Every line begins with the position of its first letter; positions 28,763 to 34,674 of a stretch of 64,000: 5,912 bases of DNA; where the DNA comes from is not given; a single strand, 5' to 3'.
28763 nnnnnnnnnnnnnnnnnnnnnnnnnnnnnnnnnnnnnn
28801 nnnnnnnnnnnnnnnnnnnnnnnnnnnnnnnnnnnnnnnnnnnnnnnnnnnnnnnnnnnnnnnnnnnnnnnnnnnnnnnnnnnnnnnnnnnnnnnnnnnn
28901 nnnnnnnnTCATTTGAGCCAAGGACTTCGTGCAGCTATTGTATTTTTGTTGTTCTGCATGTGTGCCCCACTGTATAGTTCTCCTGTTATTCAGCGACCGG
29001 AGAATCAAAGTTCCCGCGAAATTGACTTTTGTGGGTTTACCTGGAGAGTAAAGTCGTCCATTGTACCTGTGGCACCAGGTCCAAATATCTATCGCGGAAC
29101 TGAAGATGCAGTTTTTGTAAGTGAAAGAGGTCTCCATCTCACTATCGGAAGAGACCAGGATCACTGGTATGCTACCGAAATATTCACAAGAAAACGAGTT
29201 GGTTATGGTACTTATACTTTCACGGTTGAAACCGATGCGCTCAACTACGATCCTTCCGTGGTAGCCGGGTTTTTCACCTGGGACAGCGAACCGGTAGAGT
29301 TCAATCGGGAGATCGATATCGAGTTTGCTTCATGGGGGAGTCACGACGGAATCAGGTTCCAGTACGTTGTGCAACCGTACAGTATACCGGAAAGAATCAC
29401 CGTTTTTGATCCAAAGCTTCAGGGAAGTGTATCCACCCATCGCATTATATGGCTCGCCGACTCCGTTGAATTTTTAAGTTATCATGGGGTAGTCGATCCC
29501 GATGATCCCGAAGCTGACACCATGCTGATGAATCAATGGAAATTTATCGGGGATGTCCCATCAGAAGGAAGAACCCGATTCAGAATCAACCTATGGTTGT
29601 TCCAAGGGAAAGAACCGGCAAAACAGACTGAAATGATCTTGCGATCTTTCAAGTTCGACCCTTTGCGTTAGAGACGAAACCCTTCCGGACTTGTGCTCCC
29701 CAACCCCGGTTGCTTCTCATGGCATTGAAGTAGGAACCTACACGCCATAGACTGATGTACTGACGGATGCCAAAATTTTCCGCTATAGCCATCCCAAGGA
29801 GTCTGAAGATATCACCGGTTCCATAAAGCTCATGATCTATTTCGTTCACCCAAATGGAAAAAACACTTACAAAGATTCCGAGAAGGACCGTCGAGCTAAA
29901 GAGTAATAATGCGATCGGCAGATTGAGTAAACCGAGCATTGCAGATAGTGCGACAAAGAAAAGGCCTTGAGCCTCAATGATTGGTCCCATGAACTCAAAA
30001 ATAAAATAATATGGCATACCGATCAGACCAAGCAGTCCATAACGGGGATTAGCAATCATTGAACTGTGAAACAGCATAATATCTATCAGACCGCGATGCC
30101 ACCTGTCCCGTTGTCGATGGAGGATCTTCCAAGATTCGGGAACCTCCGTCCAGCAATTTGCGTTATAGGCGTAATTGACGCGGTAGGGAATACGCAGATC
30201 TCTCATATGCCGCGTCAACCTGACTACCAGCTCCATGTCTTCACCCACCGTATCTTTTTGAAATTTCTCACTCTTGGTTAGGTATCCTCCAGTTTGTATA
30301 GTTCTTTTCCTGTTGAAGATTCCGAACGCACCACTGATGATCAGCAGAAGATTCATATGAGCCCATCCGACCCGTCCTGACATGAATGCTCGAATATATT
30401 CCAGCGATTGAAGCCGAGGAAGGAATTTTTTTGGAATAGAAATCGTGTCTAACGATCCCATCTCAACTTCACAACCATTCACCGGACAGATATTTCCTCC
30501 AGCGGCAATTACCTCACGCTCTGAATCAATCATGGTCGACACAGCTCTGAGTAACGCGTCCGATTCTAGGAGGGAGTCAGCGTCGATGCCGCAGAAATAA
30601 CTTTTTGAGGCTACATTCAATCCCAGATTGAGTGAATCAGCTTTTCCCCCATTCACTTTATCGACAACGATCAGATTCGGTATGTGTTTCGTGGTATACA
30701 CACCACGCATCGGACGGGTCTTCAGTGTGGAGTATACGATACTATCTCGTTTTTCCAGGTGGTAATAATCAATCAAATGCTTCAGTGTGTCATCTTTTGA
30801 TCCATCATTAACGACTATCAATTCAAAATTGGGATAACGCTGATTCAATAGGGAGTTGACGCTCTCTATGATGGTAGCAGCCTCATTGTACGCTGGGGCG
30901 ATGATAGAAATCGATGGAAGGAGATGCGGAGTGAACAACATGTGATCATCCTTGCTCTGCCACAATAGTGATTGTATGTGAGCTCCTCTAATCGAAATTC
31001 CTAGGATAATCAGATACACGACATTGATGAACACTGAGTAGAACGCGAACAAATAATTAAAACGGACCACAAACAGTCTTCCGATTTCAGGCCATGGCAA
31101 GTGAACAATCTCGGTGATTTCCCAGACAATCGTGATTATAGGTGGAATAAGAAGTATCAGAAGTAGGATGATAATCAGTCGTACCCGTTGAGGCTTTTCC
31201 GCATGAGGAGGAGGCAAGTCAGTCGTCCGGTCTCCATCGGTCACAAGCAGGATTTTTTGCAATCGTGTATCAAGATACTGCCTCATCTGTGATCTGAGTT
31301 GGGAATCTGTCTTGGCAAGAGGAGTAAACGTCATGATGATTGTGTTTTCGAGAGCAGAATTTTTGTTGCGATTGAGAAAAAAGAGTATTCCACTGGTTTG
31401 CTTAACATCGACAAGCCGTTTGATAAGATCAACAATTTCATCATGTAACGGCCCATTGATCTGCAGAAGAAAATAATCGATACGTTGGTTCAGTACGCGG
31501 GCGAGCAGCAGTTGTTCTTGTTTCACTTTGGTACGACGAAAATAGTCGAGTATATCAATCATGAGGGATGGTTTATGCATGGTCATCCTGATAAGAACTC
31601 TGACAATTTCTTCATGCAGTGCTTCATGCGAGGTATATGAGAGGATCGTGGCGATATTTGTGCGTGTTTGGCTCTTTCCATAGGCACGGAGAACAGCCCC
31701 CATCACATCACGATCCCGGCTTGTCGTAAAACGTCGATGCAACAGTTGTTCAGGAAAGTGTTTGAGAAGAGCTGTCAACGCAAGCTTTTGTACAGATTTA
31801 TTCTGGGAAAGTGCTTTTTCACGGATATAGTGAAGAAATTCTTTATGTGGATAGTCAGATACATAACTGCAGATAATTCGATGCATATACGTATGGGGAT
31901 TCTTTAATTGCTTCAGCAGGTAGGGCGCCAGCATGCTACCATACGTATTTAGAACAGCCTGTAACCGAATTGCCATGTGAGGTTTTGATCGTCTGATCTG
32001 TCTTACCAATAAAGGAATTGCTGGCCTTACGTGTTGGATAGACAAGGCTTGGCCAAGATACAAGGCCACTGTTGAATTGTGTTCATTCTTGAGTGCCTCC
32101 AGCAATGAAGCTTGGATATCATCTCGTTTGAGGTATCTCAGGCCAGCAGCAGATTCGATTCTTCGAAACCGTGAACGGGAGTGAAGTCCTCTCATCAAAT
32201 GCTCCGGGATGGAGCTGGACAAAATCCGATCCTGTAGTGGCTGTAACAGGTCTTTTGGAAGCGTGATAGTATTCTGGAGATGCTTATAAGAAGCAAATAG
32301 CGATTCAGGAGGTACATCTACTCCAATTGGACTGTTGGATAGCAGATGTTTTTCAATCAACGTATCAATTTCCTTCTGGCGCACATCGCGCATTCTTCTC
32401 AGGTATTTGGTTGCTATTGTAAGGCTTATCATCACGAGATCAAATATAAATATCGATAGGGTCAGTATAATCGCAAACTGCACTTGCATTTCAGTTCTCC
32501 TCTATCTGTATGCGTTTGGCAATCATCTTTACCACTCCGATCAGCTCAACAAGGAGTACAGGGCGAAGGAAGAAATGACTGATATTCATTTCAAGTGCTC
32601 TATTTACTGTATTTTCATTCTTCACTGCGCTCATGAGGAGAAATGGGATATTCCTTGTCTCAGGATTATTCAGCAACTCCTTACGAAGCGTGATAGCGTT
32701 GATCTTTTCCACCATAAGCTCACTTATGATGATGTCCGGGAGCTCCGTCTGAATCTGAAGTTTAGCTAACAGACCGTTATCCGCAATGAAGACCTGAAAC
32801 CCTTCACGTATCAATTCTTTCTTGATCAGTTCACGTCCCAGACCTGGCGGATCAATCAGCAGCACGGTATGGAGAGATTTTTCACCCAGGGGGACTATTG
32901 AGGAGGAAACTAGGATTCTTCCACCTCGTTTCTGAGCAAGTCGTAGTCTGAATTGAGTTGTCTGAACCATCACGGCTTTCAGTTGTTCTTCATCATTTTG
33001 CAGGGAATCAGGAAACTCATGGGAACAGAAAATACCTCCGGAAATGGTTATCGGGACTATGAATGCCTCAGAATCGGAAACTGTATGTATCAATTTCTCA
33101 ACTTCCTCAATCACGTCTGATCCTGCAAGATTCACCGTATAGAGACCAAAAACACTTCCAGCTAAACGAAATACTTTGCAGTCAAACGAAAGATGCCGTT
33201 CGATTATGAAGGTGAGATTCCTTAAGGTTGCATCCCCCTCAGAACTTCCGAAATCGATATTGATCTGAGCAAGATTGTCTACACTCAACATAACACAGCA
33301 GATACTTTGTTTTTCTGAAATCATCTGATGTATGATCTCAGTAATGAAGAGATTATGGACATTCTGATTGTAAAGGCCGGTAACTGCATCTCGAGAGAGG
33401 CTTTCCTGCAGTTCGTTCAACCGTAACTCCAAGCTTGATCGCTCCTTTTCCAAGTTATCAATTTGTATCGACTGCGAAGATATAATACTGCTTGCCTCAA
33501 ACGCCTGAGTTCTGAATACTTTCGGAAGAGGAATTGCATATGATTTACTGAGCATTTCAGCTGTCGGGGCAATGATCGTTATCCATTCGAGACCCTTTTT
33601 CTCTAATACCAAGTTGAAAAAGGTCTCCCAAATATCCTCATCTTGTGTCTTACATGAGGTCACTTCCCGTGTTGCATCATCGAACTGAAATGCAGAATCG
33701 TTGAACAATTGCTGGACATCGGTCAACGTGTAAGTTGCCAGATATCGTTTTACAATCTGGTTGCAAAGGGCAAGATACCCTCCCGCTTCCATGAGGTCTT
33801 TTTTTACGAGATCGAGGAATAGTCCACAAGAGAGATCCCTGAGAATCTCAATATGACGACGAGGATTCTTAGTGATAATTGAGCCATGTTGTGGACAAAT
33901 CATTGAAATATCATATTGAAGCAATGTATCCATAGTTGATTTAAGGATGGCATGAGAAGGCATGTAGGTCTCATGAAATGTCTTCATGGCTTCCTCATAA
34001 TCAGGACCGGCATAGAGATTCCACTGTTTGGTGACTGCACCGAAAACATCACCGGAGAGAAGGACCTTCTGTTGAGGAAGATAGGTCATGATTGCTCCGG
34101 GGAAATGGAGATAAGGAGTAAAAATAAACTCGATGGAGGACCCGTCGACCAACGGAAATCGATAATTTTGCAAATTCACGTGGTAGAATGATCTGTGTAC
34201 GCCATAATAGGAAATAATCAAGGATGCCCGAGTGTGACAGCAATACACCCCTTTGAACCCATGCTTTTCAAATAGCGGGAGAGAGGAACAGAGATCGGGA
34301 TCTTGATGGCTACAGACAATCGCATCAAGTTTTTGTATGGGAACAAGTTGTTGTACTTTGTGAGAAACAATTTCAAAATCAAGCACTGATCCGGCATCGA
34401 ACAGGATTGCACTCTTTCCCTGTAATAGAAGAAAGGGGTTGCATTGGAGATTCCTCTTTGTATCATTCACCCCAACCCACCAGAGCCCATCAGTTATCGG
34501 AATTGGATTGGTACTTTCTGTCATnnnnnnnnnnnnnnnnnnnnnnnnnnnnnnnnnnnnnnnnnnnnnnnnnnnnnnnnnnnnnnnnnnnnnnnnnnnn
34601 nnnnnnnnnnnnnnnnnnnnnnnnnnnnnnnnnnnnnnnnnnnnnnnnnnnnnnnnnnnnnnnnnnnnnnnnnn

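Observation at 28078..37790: Candidate undescribed exopolysaccharide synthesis system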

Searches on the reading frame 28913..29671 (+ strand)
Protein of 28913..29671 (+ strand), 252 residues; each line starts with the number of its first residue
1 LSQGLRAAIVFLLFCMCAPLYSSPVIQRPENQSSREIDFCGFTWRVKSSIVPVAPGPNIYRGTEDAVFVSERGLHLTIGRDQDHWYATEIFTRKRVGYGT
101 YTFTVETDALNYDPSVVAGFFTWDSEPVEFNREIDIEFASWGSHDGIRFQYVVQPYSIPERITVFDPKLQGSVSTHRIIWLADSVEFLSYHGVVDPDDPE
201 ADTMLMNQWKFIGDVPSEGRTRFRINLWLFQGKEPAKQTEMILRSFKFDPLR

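Call 3: search_protein_families(library=pfam, proteins=[window:28913-29671:+], max_evalue=0.01)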
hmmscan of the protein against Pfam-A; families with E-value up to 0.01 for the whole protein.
window:28913-29671:+ (252 aa): 0 families

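Call 45: search_solved_structures(query=A3, max_evalue=1, show_alignments=1)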
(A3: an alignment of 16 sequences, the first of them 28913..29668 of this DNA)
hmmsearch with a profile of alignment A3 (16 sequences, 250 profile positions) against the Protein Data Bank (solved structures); distinct sequences matched with E-value up to 1: 7.
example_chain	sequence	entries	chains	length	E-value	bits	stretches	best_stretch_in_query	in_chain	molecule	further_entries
1gbg_A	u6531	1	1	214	2.1e-07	33.5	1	61-185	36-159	(1,3-1,4)-BETA-D-GLUCAN 4 GLUCANOHYDROLASE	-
1mac_A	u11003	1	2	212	3.9e-07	32.6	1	40-184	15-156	1,3-1,4-BETA-D-GLUCAN 4-GLUCANOHYDROLASE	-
1byh_A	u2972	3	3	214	6.1e-07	31.9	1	57-184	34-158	HYBRID | 1,3-1,4-BETA-GLUCANASE | 1,3-1,4-BETA-D-GLUCAN 4-GLUCANOHYDROLASE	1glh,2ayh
3o5s_A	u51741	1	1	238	7.8e-07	31.6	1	61-185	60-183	Beta-glucanase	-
3i4i_A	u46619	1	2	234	1.1e-06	31.2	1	80-184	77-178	1,3-1,4-beta-glucanase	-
1u0a_A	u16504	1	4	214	3.7e-05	26.1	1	57-184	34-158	Beta-glucanase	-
3d6e_A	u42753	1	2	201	0.0014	21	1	89-184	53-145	Beta-glucanase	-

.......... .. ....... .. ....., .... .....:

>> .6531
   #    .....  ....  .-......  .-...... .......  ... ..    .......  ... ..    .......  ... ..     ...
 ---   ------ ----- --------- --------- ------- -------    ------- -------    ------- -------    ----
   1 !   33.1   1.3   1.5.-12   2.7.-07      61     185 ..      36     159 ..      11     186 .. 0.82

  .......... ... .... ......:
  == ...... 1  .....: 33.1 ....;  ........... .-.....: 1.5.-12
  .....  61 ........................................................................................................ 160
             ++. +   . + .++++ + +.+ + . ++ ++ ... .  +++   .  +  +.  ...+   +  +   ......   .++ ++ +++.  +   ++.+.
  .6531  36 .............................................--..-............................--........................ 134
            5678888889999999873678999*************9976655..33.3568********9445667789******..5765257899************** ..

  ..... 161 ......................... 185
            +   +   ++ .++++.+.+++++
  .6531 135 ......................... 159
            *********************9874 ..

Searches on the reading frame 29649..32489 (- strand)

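Call 3: search_protein_families(library=pfam, proteins=[window:29649-32489:-], max_evalue=0.01)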
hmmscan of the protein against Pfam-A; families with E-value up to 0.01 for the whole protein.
window:29649-32489:- (946 aa): 5 families
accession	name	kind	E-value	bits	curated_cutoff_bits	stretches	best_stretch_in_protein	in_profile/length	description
PF00535.33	Glycos_transf_2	-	3.6e-21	76.3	23.3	1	528-664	1-114/168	Glycosyl transferase family 2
PF13641.12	Glyco_tranf_2_3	-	4.1e-15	56.9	27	2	614-800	72-230/230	Glycosyltransferase like family 2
PF13632.12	Glyco_trans_2_3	-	8e-09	36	27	1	635-863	5-188/198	Glycosyl transferase family group 2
PF10111.15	Glyco_tranf_2_2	-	4.2e-07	30.2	27.3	1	528-775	1-217/276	Glycosyltransferase like family 2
PF03142.21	Chitin_synth_2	-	0.00019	20.6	27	1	768-803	341-376/527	Chitin synthase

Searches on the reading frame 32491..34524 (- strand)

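Call 3: search_protein_families(library=pfam, proteins=[window:32491-34524:-], max_evalue=0.01)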
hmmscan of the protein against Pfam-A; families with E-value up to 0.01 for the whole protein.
window:32491-34524:- (677 aa): 4 families
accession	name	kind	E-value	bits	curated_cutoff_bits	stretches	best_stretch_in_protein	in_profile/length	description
PF19583.5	ODP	-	2.8e-54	184.4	27.2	1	26-214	1-194/194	ODP family beta lactamase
PF00753.33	Lactamase_B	-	1.4e-14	54.9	22.7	1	26-213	4-196/196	Metallo-beta-lactamase superfamily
PF00990.26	GGDEF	-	1.4e-12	48.1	23.8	1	378-503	3-135/161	Diguanylate cyclase, GGDEF domain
PF00072.30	Response_reg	-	5.2e-09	36.7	30.2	1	554-664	1-109/111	Response regulator receiver domain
